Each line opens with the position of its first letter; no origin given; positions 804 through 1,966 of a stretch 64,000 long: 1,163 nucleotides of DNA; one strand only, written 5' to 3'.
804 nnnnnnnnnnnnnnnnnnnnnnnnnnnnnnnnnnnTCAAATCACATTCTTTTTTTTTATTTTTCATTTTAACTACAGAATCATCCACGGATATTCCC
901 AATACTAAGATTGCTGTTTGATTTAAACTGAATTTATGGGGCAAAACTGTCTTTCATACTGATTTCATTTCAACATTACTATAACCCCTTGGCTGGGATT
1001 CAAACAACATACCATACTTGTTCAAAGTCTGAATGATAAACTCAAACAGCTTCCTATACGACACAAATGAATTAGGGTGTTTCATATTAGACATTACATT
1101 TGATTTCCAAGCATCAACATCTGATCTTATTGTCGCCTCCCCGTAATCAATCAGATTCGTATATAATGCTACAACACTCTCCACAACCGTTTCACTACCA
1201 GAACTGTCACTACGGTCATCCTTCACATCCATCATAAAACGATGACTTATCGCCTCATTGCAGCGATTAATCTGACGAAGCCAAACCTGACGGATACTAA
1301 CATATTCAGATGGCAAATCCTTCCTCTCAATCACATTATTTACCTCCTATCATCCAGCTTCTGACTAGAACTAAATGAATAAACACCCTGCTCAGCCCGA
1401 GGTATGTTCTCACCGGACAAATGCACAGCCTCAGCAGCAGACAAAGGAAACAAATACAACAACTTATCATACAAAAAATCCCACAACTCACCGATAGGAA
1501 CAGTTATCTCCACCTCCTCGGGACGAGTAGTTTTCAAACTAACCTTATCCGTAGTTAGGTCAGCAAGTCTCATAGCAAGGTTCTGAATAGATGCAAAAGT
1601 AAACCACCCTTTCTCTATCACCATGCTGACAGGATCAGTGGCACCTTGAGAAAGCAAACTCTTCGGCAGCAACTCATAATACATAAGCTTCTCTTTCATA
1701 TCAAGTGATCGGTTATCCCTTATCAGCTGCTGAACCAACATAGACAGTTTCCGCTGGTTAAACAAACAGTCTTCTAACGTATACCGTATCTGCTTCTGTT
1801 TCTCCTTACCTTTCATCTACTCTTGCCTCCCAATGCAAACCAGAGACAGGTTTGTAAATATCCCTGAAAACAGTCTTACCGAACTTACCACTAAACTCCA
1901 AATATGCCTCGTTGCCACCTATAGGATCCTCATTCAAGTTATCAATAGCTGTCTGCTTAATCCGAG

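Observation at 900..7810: Integrated mobile element of an unrecognised type (integrase + Rep-like NTPase + second NTPase + ORFans, no capsid genes, no tRNA target)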

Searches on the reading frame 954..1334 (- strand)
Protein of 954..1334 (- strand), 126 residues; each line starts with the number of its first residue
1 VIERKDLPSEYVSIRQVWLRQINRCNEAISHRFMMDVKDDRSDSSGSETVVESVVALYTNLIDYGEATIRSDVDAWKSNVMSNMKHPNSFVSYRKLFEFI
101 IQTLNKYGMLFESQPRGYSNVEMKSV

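Call 4: search_protein_families(library=pfam, proteins=[window:954-1334:-], max_evalue=1)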
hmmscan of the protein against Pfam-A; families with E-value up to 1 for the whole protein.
window:954-1334:- (126 aa): 0 families

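Call 5: search_protein_families(library=phrogs, proteins=[window:954-1334:-], max_evalue=0.1)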
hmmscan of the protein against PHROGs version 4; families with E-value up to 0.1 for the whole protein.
window:954-1334:- (126 aa): 0 families

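Call 80: search_protein_families(library=padloc, proteins=[window:954-1334:-], max_evalue=0.1)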
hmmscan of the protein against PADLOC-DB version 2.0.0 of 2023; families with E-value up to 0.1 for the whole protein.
window:954-1334:- (126 aa): 0 families

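Call 81: search_protein_families(library=ncbifam, proteins=[window:954-1334:-], max_evalue=0.1)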
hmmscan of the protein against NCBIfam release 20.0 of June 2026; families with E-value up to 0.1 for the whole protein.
window:954-1334:- (126 aa): 0 families

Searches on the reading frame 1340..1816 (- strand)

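Call 4: search_protein_families(library=pfam, proteins=[window:1340-1816:-], max_evalue=1)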
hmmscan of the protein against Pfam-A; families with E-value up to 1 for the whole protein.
window:1340-1816:- (158 aa): 0 families

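Call 5: search_protein_families(library=phrogs, proteins=[window:1340-1816:-], max_evalue=0.1)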
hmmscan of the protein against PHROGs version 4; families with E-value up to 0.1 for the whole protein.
window:1340-1816:- (158 aa): 0 families

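Call 80: search_protein_families(library=padloc, proteins=[window:1340-1816:-], max_evalue=0.1)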
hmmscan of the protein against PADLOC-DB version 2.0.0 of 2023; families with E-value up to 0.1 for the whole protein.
window:1340-1816:- (158 aa): 1 family
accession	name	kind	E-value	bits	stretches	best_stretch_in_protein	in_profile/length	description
PDLC02562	PglZ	-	0.021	11.2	1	47-91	155-199/730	PglZ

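Call 81: search_protein_families(library=ncbifam, proteins=[window:1340-1816:-], max_evalue=0.1)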
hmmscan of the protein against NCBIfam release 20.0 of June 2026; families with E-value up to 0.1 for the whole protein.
window:1340-1816:- (158 aa): 0 families
